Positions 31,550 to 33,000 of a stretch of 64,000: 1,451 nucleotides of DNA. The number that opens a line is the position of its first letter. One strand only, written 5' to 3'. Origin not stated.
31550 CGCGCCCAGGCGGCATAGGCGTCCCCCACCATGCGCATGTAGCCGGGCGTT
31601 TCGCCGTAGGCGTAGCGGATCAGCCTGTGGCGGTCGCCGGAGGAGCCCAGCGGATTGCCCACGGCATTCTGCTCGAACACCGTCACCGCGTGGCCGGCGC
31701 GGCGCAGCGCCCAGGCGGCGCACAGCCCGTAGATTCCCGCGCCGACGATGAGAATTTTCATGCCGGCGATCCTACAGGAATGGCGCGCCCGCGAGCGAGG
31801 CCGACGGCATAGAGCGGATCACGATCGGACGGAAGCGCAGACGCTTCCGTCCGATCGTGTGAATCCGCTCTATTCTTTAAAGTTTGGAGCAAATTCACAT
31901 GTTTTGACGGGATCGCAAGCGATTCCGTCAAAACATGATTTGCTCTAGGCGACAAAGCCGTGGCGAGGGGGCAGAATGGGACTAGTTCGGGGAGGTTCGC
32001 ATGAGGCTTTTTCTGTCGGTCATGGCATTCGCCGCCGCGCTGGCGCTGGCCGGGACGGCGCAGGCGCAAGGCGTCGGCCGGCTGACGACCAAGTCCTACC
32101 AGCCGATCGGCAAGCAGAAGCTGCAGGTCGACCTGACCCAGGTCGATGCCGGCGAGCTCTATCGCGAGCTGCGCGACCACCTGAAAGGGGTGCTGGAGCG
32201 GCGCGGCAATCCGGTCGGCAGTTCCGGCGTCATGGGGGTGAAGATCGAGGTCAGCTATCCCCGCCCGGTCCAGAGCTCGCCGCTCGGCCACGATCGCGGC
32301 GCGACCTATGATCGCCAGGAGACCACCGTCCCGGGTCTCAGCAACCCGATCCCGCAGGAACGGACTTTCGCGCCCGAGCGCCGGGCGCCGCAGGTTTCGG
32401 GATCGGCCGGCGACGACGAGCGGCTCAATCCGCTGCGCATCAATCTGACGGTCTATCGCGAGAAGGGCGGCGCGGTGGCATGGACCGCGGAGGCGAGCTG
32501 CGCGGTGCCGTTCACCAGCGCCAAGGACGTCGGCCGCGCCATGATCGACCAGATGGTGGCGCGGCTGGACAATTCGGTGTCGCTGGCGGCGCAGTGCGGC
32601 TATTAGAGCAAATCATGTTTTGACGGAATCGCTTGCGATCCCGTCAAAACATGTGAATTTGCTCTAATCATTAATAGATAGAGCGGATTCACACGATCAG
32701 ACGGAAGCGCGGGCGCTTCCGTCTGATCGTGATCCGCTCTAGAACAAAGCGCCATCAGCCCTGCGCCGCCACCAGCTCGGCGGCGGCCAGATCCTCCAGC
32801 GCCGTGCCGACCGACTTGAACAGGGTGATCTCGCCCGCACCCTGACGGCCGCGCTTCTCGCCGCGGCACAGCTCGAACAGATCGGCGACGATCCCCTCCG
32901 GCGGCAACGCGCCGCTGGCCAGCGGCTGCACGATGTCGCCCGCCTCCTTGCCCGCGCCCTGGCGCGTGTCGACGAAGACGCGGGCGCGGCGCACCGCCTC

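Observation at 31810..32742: Single gene bracketed by 139-bp inverted double-hairpin repeats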

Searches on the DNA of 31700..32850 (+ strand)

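Call 19: search_dna_similar(query=window:31810-31948:+, collection=plasmids, mode=distant, max_evalue=0.001, max_rows=40)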
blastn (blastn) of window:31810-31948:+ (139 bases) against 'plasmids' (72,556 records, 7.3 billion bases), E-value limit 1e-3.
No match.

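Call 47: search_rna_families(source=window, start=31700, end=32850, threshold=evalue, max_evalue=10)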
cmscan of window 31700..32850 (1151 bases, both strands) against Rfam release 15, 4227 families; matches with E-value up to 10: 21.
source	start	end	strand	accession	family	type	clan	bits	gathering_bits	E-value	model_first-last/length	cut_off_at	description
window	32612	32733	+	RF03762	MIR859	Gene; miRNA;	-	26.7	130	0.017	1-128/128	no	MIR859 microRNA precursor family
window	31807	31875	+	RF03372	mir-5918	Gene; miRNA;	-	24.8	69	0.055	1-85/85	no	mir-5918 microRNA precursor family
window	32679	32741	-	RF04076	mir-H11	Gene; miRNA;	-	24.1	70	0.12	1-72/72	no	mir-H11 microRNA precursor family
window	32012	32094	+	RF00094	HDV_ribozyme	Gene; ribozyme;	-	23.4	50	0.74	1-89/89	no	Hepatitis delta virus ribozyme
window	31795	31976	+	RF02604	BASRCI153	Gene; sRNA;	-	22.5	137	0.0065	1-214/214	no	Brucella sRNA CI153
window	32478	32583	-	RF00081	ArcZ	Gene; sRNA;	-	19.5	66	0.18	1-106/106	no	ArcZ RNA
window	32642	32700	+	RF00293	snoM1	Gene; snRNA; snoRNA; HACA-box;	-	18.3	40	6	1-99/99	no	Small nucleolar RNA snoM1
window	32682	32738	-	RF03600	MIR3627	Gene; miRNA;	-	18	64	0.83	1-89/89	no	MIR3627 microRNA precursor family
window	32603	32674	+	RF00737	mir-322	Gene; miRNA;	-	17.9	62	1.8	1-84/84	no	mir-322 microRNA precursor family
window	31808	31874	-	RF03679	MIR2084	Gene; miRNA;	-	17.4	100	2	1-107/107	no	MIR2084 microRNA precursor family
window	32563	32774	+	RF04153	MIR856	Gene; miRNA;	-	17.1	297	0.16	1-258/258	no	MIR856 microRNA precursor family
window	32744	32823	-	RF02989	gntR-DTE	Gene; sRNA;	-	16.8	63.6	3.3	1-119/119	no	gntR-DTE RNA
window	32531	32567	-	RF03685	MIR9677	Gene; miRNA;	-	16.4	90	8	28-61/87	no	MIR9677 microRNA precursor family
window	32677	32746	+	RF03678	mir-3956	Gene; miRNA;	-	16.4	100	9.1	1-98/98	no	mir-3956 microRNA precursor family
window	32596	32667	-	RF00737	mir-322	Gene; miRNA;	-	16.1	62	5.6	1-84/84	no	mir-322 microRNA precursor family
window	31811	31871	-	RF02604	BASRCI153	Gene; sRNA;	-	11.4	137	6.5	17-80/214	no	Brucella sRNA CI153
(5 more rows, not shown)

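Call 48: search_rna_families(source=window, start=31780, end=31990, threshold=evalue, max_evalue=1, show_alignments=3)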
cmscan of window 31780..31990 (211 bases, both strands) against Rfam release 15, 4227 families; matches with E-value up to 1: 15.
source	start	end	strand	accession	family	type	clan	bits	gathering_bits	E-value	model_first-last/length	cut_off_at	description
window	31809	31873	-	RF03819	mir-Ro6-3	Gene; miRNA;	-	33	79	0.0006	1-72/72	no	mir-Ro6-3 microRNA precursor family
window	31818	31861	-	RF00729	mir-278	Gene; miRNA;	-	29.6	55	2.1e-05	1-75/75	no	mir-278 microRNA precursor family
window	31818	31861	+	RF00729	mir-278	Gene; miRNA;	-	27.1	55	0.00012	1-75/75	no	mir-278 microRNA precursor family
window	31812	31870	+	RF04070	MIR6440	Gene; miRNA;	-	25.4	95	0.0059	1-108/108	no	MIR6440 microRNA precursor family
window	31807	31875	+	RF03372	mir-5918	Gene; miRNA;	-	24.8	69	0.01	1-85/85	no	mir-5918 microRNA precursor family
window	31884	31949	-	RF00822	mir-274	Gene; miRNA;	-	23.3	56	0.01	1-97/97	no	mir-274 microRNA precursor family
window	31815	31867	-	RF03952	mir-3718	Gene; miRNA;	-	21.6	78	0.015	1-92/92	no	mir-3718 microRNA precursor family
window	31887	31945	+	RF04070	MIR6440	Gene; miRNA;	-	21.1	95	0.074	1-108/108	no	MIR6440 microRNA precursor family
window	31883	31947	+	RF03489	mir-4796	Gene; miRNA;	-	21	90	0.042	1-93/93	no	mir-4796 microRNA precursor family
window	31803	31885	-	RF00676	mir-127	Gene; miRNA;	-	18.9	60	0.048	1-97/97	no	mir-127 microRNA precursor family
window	31881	31953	-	RF04087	MIR5565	Gene; miRNA;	-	18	80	0.17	1-109/109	no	MIR5565 microRNA precursor family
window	31812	31885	+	RF01485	rli61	Cis-reg;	-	17.2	50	0.73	1-106/106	no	Listeria sRNA rli61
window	31799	31935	+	RF01702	Cyano-2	Gene; sRNA;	-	16.3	40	0.037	1-204/204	no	Cyano-2 RNA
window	31824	31882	+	RF01730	Termite-leu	Cis-reg;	-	15.6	51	0.6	1-78/78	no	Termite-leu RNA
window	31795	31976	+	RF02604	BASRCI153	Gene; sRNA;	-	14.7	137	0.15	1-214/214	no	Brucella sRNA CI153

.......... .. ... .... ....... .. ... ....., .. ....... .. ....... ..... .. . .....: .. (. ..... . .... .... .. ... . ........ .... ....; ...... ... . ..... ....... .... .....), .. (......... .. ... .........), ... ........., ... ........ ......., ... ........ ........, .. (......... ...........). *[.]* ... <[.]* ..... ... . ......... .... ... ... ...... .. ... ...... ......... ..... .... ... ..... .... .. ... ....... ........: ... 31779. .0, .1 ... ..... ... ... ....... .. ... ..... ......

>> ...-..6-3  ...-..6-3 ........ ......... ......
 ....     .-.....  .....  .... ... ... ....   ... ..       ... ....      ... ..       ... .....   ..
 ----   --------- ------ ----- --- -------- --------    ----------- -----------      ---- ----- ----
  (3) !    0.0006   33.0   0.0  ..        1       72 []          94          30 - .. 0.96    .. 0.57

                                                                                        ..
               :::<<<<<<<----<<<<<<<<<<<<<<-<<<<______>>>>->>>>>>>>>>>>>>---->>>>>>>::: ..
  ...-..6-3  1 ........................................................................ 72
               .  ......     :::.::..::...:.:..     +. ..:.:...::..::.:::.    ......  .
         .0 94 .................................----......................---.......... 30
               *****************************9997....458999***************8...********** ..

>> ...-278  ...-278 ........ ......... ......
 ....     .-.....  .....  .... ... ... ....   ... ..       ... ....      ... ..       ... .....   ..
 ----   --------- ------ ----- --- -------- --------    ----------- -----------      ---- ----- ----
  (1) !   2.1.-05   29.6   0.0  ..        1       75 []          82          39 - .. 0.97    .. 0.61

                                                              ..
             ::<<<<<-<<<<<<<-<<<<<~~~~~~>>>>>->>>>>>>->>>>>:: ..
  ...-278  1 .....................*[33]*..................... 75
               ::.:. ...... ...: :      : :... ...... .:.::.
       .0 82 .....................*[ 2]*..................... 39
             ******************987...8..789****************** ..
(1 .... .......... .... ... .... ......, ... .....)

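Call 50: search_dna_similar(query=window:32604-32742:+, collection=plasmids, mode=distant, max_evalue=10, max_rows=30)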
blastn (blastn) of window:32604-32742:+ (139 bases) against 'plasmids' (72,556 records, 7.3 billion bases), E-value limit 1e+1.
Records with a match: 25; places in all: 28; records where one place covers at least 80% of the query: 0.
Best place of each record, by identity: >=99% 2; 95-99% 1; 90-95% 1; 80-90% 20; 60-80% 1.
By first word of the organism name: Sinorhizobium 16; Rhizobium 2; Haloarcula 2; Nitratireductor 1; Burkholderia 1; Mesorhizobium 1; Pantoea 1; Shewanella 1.
By predicted mobility (MOB-suite, as given by PLSDB): mobilizable 12; non-mobilizable 11; conjugative 2.
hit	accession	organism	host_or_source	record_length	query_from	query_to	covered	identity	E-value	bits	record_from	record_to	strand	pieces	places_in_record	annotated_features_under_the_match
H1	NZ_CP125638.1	Rhizobium leguminosarum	Phaseolus vulgaris,Pure culture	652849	86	128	31%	84.8%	4e-1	42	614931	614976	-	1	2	ABC transporter ATP-binding protein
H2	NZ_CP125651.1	Rhizobium sp. BT04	Phaseolus vulgaris,Pure culture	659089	86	128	31%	84.8%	4e-1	42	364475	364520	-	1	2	ABC transporter ATP-binding protein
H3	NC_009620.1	Sinorhizobium medicae WSM419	-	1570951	89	132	32%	82.6%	4e-1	41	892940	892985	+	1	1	none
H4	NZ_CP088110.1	Sinorhizobium medicae WSM1115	cell culture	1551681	89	132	32%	82.6%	4e-1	41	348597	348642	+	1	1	none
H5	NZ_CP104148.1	Sinorhizobium medicae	Trigonella foenum-graecum,cell culture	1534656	89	132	32%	82.6%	4e-1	41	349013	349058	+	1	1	none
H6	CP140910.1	Sinorhizobium medicae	Medicago lupulina,whole organism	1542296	89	132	32%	82.6%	4e-1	41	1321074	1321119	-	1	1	ABC transporter ATP-binding protein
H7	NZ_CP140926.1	Sinorhizobium medicae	Medicago lupulina,whole organism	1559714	89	132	32%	82.6%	4e-1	41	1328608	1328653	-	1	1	none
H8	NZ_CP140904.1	Sinorhizobium medicae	Medicago lupulina,whole organism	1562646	89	132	32%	82.6%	4e-1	41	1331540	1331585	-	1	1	none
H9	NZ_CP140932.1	Sinorhizobium medicae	Medicago lupulina,whole organism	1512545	89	132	32%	82.6%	4e-1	41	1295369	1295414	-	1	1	none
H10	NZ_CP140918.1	Sinorhizobium medicae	Medicago lupulina,whole organism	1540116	89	132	32%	82.6%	4e-1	41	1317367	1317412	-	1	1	none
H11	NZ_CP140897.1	Sinorhizobium medicae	Medicago lupulina,whole organism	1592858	89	132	32%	82.6%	4e-1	41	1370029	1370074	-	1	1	none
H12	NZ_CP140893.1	Sinorhizobium medicae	Medicago lupulina,whole organism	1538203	89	132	32%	82.6%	4e-1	41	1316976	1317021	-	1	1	none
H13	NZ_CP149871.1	Sinorhizobium medicae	Melilotus albus,Cell Culture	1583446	89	132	32%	82.6%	4e-1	41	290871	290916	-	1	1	none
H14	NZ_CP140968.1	Sinorhizobium medicae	Medicago lupulina,whole organism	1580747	89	132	32%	82.6%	4e-1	41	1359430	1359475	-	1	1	none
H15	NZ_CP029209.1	Nitratireductor sp. OM-1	-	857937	89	134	33%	78.4%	1e-1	44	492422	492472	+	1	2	ABC transporter ATP-binding protein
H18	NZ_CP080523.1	Mesorhizobium sp. AR10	Astragalus sp.,Cell culture,root nodule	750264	1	28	20%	89.3%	5e+0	38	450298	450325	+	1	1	IS630 family transposase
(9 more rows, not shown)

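Call 51: get_annotated_region(hit=H18, flank=2500)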
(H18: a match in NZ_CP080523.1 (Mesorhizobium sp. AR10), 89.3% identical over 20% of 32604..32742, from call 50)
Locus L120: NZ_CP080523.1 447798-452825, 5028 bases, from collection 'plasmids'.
description: Mesorhizobium sp. AR10 plasmid pMspAR10a, complete sequence
organism: Mesorhizobium sp. AR10 (NCBI taxid 2865839)
taxonomy: Bacteria; Pseudomonadota; Alphaproteobacteria; Hyphomicrobiales; Phyllobacteriaceae; Mesorhizobium; Mesorhizobium sp. AR10
host: -; source: Astragalus sp.,Cell culture,root nodule; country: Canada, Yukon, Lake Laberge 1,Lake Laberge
typing (MOB-suite, as given by PLSDB): non-mobilizable
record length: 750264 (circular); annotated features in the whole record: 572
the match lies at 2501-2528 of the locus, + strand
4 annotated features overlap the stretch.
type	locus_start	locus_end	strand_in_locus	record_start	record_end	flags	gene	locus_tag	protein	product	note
CDS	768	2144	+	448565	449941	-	-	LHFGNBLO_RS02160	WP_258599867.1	AAA family ATPase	-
CDS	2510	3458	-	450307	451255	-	-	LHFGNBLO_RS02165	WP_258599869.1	IS630 family transposase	-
CDS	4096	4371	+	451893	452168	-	-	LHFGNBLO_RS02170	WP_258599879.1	hypothetical protein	-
CDS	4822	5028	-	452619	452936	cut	fdxB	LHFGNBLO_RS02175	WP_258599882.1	ferredoxin III, nif-specific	-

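Call 52: get_annotated_region(hit=H3, flank=600)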
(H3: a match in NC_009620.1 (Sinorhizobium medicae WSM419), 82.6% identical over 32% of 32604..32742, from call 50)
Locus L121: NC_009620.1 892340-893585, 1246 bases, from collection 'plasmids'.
description: Sinorhizobium medicae WSM419 plasmid pSMED01, complete sequence
organism: Sinorhizobium medicae WSM419 (NCBI taxid 366394)
taxonomy: Bacteria; Pseudomonadota; Alphaproteobacteria; Hyphomicrobiales; Rhizobiaceae; Sinorhizobium; Sinorhizobium medicae; Sinorhizobium medicae WSM419
host: -; source: -; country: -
typing (MOB-suite, as given by PLSDB): mobilizable; relaxase MOBQ
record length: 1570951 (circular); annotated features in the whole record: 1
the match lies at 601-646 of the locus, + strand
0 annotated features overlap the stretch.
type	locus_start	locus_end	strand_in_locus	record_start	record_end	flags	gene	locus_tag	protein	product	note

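Call 90: search_rna_families(source=window, start=31700, end=32850, threshold=evalue, max_evalue=0.02, show_alignments=5)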
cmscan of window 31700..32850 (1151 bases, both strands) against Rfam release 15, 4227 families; matches with E-value up to 0.02: 2.
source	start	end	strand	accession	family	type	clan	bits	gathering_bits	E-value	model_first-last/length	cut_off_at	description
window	32612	32733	+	RF03762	MIR859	Gene; miRNA;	-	26.7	130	0.017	1-128/128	no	MIR859 microRNA precursor family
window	31795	31976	+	RF02604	BASRCI153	Gene; sRNA;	-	22.5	137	0.0065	1-214/214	no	Brucella sRNA CI153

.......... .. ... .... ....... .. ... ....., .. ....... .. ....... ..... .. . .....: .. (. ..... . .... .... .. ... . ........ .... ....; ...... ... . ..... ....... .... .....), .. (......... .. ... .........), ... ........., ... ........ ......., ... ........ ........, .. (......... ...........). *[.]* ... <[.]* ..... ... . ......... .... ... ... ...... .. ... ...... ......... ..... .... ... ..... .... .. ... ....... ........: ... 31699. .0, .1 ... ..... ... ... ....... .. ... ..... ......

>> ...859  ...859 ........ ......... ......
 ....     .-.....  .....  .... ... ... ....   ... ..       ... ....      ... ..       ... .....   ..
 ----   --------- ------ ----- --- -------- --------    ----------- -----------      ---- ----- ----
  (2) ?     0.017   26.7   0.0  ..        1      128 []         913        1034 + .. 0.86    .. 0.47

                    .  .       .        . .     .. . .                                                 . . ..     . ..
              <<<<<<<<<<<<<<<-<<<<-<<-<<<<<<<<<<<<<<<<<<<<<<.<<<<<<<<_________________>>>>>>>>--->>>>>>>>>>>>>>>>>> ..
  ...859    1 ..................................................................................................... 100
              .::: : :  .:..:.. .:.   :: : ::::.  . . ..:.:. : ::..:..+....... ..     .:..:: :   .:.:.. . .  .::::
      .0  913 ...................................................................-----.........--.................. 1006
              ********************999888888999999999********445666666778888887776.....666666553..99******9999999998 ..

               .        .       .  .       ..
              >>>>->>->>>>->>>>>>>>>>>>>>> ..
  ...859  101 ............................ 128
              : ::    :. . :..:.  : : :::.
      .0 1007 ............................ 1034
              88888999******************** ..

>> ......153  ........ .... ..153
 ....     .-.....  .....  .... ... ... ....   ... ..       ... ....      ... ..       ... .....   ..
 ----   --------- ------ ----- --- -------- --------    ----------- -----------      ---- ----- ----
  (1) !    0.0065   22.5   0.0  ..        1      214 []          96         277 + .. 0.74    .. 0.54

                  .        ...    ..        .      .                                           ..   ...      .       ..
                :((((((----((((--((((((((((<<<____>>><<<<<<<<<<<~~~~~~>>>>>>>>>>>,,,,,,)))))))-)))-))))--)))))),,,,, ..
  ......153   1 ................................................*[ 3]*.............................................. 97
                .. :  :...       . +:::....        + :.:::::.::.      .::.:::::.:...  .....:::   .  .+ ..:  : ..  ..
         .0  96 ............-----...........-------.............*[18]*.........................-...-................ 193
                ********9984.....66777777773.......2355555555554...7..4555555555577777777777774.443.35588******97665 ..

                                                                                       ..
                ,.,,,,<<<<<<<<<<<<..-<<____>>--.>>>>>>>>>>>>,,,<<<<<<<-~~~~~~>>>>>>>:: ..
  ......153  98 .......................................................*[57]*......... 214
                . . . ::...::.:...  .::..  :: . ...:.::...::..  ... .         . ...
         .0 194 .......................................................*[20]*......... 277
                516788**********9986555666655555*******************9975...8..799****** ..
